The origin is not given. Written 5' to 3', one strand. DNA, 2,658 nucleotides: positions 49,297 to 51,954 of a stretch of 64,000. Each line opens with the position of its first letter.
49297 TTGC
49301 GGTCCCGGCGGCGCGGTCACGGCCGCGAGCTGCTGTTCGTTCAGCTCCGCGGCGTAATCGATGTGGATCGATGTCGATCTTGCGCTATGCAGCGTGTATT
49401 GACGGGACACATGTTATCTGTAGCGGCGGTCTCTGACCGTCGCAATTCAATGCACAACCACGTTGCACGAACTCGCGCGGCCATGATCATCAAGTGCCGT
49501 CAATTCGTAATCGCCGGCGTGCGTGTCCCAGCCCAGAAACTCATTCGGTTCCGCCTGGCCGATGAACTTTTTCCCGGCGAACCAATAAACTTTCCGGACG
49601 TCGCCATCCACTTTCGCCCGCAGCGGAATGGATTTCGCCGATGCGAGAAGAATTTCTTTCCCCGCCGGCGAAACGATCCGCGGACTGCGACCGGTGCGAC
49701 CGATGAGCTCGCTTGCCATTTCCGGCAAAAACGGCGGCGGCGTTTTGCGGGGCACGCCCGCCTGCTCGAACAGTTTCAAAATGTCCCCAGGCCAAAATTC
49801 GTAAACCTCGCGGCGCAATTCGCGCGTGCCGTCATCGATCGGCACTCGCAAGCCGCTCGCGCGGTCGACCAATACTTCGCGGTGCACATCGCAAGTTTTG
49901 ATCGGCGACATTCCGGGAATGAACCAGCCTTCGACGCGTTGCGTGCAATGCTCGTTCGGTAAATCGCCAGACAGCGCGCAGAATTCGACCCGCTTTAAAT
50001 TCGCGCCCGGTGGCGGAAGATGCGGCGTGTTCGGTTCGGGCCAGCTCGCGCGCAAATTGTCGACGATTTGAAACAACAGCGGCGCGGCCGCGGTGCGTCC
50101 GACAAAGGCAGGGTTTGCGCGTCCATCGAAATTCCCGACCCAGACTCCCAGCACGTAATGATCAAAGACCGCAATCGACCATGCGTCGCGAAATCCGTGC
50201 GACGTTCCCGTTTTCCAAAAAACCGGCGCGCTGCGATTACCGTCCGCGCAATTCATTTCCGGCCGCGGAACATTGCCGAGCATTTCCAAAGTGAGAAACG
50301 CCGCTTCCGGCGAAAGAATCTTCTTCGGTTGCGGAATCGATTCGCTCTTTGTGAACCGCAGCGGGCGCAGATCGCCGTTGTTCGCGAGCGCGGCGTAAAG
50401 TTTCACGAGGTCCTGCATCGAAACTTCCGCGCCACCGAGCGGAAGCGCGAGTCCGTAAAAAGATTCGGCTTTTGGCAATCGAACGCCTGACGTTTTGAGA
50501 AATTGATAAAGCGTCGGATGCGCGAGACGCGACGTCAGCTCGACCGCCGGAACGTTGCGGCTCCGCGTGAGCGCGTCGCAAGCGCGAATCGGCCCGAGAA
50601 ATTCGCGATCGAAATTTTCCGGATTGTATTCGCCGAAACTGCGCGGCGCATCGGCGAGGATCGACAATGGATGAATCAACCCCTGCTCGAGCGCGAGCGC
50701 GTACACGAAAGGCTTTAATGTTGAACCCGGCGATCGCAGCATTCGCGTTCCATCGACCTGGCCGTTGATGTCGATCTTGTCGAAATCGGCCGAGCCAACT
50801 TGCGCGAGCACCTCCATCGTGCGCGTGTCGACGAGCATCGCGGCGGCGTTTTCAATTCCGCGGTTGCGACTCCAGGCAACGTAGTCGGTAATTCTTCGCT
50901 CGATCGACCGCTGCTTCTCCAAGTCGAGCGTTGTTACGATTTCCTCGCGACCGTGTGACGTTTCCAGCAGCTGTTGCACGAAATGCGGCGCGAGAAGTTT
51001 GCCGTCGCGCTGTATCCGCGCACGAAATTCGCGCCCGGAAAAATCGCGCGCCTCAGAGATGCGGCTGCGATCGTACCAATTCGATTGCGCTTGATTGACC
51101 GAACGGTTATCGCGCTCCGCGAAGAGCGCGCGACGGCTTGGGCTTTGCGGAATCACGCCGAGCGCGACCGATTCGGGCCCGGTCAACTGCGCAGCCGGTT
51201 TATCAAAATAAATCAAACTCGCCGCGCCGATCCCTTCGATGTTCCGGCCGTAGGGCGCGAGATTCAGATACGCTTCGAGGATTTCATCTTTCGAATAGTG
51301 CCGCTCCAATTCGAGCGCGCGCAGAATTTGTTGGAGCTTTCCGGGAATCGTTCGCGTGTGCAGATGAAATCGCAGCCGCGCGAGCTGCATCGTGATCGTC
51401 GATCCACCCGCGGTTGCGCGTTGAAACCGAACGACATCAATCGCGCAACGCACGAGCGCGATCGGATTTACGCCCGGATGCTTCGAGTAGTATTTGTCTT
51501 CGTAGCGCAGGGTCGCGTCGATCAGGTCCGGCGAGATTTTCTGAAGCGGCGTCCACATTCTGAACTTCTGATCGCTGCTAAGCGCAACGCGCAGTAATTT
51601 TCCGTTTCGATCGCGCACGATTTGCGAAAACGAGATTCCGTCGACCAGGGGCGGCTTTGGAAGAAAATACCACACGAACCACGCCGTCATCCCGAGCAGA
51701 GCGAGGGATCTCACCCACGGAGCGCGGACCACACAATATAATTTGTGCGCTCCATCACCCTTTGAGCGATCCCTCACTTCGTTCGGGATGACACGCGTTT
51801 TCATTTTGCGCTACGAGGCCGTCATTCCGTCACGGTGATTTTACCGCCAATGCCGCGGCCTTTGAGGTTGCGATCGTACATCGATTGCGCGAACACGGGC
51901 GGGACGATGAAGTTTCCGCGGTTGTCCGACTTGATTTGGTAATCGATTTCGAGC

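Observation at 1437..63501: Hyper-abundant 10-mer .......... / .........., about one copy per 1.3 kb in both orientations (DNA-uptake-sequence-like)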

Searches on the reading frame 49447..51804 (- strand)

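Call 9: search_protein_families(library=pfam, proteins=[window:49447-51804:-])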
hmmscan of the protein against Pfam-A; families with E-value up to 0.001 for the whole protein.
window:49447-51804:- (785 aa): 3 families
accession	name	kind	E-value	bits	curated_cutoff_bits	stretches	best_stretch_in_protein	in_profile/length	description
PF00912.28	Transgly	-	7.4e-46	156.2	27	1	78-230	10-162/178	Transglycosylase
PF00905.27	Transpeptidase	-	7.1e-21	75.1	22.1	1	321-538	2-245/299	Penicillin binding protein transpeptidase domain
PF06832.18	BiPBP_C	-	4.7e-10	39.7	26.8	1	704-780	8-88/90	Penicillin-Binding Protein C-terminus Family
